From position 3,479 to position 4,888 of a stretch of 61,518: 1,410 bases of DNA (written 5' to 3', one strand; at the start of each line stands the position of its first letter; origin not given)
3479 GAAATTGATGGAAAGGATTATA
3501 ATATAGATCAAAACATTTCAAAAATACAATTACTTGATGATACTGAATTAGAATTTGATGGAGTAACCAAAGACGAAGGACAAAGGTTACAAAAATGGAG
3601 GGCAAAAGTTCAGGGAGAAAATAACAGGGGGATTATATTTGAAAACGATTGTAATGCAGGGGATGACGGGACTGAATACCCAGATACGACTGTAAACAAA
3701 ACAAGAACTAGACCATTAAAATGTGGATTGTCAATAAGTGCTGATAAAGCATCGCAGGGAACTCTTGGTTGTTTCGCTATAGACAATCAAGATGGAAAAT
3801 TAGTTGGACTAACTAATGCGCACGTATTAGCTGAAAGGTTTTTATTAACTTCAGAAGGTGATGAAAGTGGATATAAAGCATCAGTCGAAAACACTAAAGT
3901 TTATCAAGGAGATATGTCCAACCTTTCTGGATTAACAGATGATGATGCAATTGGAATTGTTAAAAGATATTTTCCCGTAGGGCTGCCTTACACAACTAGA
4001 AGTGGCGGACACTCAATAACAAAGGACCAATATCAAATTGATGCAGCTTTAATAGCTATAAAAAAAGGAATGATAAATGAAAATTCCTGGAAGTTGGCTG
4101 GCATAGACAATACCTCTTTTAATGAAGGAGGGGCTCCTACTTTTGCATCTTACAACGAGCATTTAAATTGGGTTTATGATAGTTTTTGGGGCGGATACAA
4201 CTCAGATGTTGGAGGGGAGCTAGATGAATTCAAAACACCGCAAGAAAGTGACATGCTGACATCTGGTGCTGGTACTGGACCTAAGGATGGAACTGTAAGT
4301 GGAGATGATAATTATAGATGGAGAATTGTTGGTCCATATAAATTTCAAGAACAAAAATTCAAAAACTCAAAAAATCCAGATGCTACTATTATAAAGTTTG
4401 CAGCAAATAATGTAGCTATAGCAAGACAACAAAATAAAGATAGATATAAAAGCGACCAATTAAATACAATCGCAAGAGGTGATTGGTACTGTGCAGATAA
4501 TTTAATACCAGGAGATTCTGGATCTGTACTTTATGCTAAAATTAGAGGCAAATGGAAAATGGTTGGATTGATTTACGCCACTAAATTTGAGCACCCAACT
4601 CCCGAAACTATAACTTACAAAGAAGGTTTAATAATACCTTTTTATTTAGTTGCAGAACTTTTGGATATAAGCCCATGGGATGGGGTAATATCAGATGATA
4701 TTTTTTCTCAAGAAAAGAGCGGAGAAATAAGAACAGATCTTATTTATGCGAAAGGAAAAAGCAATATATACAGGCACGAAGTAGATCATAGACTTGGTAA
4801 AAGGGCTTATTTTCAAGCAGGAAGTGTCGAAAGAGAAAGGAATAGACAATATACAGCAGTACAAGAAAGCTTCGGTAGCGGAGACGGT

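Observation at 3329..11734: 2,801-aa protein combining an N-terminal trypsin-like serine protease with PKD-like, Ca-binding and DUF285/BspA-like repeat modules, encoded just upstream of the head genes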

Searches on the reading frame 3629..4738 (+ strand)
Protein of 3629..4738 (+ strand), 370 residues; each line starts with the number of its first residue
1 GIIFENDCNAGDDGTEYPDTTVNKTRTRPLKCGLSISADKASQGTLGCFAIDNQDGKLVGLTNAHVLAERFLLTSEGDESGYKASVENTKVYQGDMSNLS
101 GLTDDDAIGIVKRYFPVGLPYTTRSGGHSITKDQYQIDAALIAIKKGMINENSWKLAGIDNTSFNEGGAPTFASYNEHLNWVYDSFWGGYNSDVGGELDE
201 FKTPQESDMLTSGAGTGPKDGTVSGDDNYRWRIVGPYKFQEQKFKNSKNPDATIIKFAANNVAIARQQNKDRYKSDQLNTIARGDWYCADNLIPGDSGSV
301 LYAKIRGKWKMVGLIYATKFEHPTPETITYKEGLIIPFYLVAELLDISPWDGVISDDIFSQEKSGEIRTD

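Call 21: search_solved_structures(query=A1, max_evalue=10, show_alignments=4)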
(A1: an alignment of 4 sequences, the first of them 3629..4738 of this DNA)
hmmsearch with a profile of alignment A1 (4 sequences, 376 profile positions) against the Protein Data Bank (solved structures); distinct sequences matched with E-value up to 10: 0.

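Call 27: search_protein_representatives(alignment_id=A1)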
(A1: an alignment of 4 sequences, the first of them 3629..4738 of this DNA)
Query: 4 sequences, 376 profile positions. Proteins with E-value up to 0.001 (for the whole library): 481; up to 1e-10: 217; up to 1e-30: 10. The best 150 are listed.
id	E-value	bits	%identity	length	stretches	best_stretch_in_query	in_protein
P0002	4.0e-184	628.4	-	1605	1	1-375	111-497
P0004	8.6e-179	610.9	-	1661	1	1-376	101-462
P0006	1.5e-142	491.6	-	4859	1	1-375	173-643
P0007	2.9e-142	490.7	-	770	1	2-375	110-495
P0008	6.5e-99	348.0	-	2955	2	4-270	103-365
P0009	2.9e-60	220.8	-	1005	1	6-373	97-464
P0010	3.3e-58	214.0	-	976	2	8-220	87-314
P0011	5.4e-49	183.7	-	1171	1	10-352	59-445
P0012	1.5e-43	165.8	-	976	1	17-375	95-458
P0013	1.3e-37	146.2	-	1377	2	16-122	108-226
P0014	3.6e-26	108.6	-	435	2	16-178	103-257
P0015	1.1e-24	103.7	-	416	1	22-353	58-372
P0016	5.1e-24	101.5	-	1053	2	8-135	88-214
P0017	1.9e-23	99.6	-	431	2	18-159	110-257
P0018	3.4e-23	98.8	-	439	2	18-133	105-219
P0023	9.3e-22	94.1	-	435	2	18-210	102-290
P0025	2.0e-21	92.9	-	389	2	6-151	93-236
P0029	1.2e-20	90.4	-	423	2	17-124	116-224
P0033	2.7e-20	89.3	-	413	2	17-162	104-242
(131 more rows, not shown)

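Call 29: search_protein_families(library=pfam, alignment_id=A2, max_evalue=0.01)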
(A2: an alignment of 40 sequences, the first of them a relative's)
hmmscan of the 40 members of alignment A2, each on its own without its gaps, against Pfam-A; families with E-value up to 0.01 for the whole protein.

A. member 1, P0009 (1005 aa): 0 families

B. families by the number of members that match (of 40 scanned): 7 families
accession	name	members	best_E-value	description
PF25608.1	NAL1_N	5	0.00022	NARROW LEAF 1 N-terminal domain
PF00089.32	Trypsin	2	0.0069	Trypsin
PF03382.20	DUF285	1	1.5e-26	Mycoplasma protein of unknown function, DUF285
PF00801.26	PKD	1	0.00046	PKD domain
PF12662.13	cEGF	1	0.0011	Complement Clr-like EGF-like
PF18911.6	PKD_4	1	0.0016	PKD domain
PF01607.29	CBM_14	1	0.0092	Chitin binding Peritrophin-A domain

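Call 30: search_protein_families(library=phrogs, alignment_id=A2, max_evalue=0.001)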
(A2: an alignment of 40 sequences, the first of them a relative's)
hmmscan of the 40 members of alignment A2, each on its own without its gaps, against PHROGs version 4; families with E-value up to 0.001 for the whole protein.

A. member 1, P0009 (1005 aa): 1 family
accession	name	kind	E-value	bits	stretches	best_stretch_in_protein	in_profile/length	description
phrog_20754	-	other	2.4e-15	57.2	1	6-159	4-146/324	protease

B. families by the number of members that match (of 40 scanned): 9 families
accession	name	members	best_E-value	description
phrog_20754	-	39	9.7e-28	protease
phrog_25502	-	2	1.1e-06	-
phrog_22899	-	1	3.9e-24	-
phrog_17273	-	1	2.7e-22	-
phrog_3649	-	1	7.7e-13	-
phrog_9915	-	1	3.2e-09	-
phrog_35701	-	1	7.2e-06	-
phrog_14220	-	1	2.2e-05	-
phrog_15511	-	1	3.1e-05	-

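Call 32: search_dna_similar(query=P0014, collection=phages, mode=protein, max_evalue=0.00001, max_rows=30)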
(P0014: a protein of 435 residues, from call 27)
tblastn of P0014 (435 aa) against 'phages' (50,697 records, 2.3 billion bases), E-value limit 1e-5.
No match.

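Call 33: list_cluster_members(proteins=[P0009, P0012, P0014, P0015, P0017, P0018, P0023, P0025, P0029, P0033])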
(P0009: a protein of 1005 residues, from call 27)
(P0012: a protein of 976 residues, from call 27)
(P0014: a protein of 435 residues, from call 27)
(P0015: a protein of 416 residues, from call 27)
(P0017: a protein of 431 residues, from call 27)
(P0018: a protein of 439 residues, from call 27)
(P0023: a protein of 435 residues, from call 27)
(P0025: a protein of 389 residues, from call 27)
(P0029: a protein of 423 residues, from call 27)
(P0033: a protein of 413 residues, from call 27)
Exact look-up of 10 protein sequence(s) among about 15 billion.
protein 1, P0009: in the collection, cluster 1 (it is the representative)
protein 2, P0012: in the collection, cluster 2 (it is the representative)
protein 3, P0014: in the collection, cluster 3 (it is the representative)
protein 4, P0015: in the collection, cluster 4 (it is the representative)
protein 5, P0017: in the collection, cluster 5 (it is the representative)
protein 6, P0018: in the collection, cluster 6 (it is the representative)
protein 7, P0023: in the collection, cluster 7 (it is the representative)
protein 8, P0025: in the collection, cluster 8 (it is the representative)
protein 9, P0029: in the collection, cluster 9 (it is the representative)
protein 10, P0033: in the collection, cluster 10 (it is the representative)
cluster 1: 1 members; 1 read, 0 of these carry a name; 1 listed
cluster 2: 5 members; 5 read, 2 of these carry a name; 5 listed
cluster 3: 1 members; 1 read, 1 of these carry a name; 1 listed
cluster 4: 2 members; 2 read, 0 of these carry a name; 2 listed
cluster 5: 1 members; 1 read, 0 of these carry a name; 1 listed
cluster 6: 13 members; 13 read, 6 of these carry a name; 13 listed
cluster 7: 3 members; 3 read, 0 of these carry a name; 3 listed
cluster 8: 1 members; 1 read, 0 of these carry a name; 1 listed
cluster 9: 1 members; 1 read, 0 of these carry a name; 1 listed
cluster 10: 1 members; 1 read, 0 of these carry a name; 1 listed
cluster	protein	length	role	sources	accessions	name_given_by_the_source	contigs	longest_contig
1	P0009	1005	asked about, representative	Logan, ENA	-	-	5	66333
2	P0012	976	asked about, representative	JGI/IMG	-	hypothetical protein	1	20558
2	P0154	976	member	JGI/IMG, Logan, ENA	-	hypothetical protein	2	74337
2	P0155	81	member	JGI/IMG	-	-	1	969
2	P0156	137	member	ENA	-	-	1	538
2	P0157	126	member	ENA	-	-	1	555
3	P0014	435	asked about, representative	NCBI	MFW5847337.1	MAG: hypothetical protein ACOCVF_00260 [bacterium]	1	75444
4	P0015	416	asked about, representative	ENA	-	-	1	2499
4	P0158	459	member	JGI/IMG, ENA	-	-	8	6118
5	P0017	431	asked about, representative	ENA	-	-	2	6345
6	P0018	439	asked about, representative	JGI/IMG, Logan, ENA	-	hypothetical protein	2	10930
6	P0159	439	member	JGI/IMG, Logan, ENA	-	hypothetical protein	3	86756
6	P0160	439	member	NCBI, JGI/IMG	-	hypothetical protein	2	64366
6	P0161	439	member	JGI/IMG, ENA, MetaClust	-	\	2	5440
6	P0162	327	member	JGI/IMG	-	hypothetical protein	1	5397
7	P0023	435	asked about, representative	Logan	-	-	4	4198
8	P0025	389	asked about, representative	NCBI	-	-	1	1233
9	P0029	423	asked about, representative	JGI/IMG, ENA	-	-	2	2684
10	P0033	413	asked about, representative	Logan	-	-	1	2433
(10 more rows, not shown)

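Call 40: find_encoding_contigs(protein=P0018, flank=8000, max_places=3)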
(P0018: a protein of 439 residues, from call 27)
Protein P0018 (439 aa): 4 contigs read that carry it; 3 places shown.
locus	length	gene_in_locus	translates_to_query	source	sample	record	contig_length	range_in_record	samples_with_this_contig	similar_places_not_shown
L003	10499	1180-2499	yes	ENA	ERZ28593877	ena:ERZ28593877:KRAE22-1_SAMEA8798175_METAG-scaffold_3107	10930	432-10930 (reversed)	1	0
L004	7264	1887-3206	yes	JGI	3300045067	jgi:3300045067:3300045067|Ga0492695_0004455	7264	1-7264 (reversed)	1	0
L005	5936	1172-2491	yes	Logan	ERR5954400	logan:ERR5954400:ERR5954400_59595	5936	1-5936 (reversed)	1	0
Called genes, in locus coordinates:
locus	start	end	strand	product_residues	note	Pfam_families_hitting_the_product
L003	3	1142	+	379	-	?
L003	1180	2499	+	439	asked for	-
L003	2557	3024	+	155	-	-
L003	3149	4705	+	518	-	-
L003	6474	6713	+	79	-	-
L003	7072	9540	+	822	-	PF21722:Gly_rich_2 (weak)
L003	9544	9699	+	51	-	-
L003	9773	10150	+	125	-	-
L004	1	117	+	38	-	?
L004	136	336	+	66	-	-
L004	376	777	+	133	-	-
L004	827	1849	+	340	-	-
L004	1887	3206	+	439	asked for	-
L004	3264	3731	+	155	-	-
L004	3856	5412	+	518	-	-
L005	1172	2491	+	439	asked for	-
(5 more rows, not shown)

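Call 50: find_encoding_contigs(protein=P0014, flank=10000, max_places=2)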
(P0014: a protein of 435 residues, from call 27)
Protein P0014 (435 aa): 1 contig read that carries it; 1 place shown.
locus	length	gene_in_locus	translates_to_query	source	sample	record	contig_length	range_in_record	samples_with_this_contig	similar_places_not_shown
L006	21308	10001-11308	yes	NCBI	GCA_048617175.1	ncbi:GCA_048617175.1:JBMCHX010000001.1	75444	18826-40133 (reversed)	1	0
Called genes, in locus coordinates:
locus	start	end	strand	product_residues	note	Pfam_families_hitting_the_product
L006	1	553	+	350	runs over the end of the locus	-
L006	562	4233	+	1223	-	PF09603:Fib_succ_major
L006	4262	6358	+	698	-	-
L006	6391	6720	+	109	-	-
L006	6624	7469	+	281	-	-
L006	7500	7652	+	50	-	-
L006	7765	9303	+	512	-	-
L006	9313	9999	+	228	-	-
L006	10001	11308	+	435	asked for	-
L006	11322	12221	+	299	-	-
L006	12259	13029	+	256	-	-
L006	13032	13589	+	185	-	-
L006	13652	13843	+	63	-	-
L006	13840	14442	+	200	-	-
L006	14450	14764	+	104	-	PF10544:T5orf172, PF13455:MUG113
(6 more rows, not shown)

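Call 51: find_encoding_contigs(protein=P0159, flank=10000, max_places=2)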
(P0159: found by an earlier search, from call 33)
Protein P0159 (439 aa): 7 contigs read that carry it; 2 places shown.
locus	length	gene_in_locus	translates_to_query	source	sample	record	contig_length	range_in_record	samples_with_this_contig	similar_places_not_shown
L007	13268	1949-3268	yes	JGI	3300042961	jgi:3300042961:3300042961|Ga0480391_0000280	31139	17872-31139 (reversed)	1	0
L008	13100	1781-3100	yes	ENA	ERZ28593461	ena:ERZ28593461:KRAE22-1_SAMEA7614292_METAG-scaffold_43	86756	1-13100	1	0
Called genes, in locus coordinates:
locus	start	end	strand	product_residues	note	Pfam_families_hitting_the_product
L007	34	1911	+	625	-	-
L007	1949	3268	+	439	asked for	-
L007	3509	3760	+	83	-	-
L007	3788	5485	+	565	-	-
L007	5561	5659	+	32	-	-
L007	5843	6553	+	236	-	-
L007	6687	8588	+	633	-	-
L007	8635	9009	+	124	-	-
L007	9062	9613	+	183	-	-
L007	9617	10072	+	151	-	-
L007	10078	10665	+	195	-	-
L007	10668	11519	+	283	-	-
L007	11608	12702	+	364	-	-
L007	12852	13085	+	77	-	-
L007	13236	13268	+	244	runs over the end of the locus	-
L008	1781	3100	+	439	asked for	-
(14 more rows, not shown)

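Call 52: find_encoding_contigs(protein=P0009, flank=10000, max_places=2)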
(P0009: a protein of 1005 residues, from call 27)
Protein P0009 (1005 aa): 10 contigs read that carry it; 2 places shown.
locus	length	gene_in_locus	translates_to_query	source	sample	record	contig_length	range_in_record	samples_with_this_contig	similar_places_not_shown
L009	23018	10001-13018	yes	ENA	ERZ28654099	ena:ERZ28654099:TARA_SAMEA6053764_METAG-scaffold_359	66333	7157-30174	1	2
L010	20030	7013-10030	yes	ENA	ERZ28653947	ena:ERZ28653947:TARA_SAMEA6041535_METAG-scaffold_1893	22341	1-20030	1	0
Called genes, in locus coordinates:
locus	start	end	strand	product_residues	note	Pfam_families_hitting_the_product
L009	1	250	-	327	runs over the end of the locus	-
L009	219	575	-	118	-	PF00565:SNase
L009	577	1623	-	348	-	-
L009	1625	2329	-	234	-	-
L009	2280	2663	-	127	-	-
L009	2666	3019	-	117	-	-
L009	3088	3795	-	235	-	PF02562:PhoH, PF13245:AAA_19 (faint)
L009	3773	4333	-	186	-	-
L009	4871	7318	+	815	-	-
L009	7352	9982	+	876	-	PF03382:DUF285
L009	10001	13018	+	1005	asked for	-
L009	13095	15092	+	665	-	-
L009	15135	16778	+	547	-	-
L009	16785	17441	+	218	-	-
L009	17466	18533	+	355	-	-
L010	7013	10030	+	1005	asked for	-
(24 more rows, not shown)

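Call 61: search_protein_families(library=pfam, alignment_id=A4, max_evalue=0.001)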
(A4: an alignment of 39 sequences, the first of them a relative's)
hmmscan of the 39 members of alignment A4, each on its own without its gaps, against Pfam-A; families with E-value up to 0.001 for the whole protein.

A. member 1, P0008 (2955 aa): 0 families

B. families by the number of members that match (of 39 scanned): 25 families
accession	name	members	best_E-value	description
PF00041.27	fn3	2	1.9e-61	Fibronectin type III domain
PF25059.1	FN3_DSCAM-DSCAML_C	2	7.8e-38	DSCAM/DSCAML C-terminal Fn3-like domain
PF16656.11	Pur_ac_phosph_N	2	7e-18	Purple acid Phosphatase, N-terminal domain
PF01108.23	Tissue_fac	2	1.4e-16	Tissue factor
PF25390.1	WD40_RLD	2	1.4e-11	RCC1-like domain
PF00149.33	Metallophos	2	2.3e-10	Calcineurin-like phosphoesterase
PF15902.12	Sortilin-Vps10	2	1.6e-08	Sortilin, neurotensin receptor 3,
PF24031.1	FN3_IL27B_N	2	3.8e-05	IL27B N-terminal FN3 domain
PF03382.20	DUF285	1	3.6e-203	Mycoplasma protein of unknown function, DUF285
PF13540.12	RCC1_2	1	2.1e-09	Regulator of chromosome condensation (RCC1) repeat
PF04862.18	DUF642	1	2.4e-08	Protein of unknown function (DUF642)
PF02012.26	BNR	1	3.2e-08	BNR/Asp-box repeat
PF15899.11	BNR_6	1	3.5e-08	BNR-Asp box repeat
PF13573.12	SprB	1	5.2e-08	SprB repeat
PF00754.31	F5_F8_type_C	1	2e-07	F5/8 type C domain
PF25608.1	NAL1_N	1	3.1e-05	NARROW LEAF 1 N-terminal domain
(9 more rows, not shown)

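Call 67: find_related_loci(query=A1, collection=viral_contigs, flank=10000)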
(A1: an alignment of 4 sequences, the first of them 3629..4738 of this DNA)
Query A1 (370 aa) in viral_contigs; peptide patterns used: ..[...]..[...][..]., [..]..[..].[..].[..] (x = any residue, [..] = any of these).
98 stretches matched a pattern; 3 encode a relative of the query (tblastn E <= 1e-3); 3 distinct loci.
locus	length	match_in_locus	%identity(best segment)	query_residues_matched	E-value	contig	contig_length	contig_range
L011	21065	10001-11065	55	1-370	2e-126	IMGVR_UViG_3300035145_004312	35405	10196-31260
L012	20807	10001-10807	33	30-303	8e-28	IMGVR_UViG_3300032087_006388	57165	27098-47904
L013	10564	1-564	31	110-303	4e-13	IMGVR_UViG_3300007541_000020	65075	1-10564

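Call 97: find_related_loci(query=A6, collection=genome_contigs, flank=6000)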
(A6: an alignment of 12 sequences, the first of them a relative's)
Query A6 (435 aa) in genome_contigs; peptide patterns used: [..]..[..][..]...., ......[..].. (x = any residue, [..] = any of these).
244 stretches matched a pattern; 2 encode a relative of the query (tblastn E <= 1e-3); 2 distinct loci.
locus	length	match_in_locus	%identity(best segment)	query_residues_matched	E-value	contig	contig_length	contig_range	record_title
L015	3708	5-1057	42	57-426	4e-78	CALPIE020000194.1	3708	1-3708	MAG: Bifidobacterium breve isolate HRS-ES1-bin-434 genome assembly, contig: HRSG-E10-C21405, whole genome shotgun sequen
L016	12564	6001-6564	27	135-351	1e-6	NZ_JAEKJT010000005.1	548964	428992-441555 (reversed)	Halomonas litopenaei strain SN20-17 SN20-17_ctg005, whole genome shotgun sequence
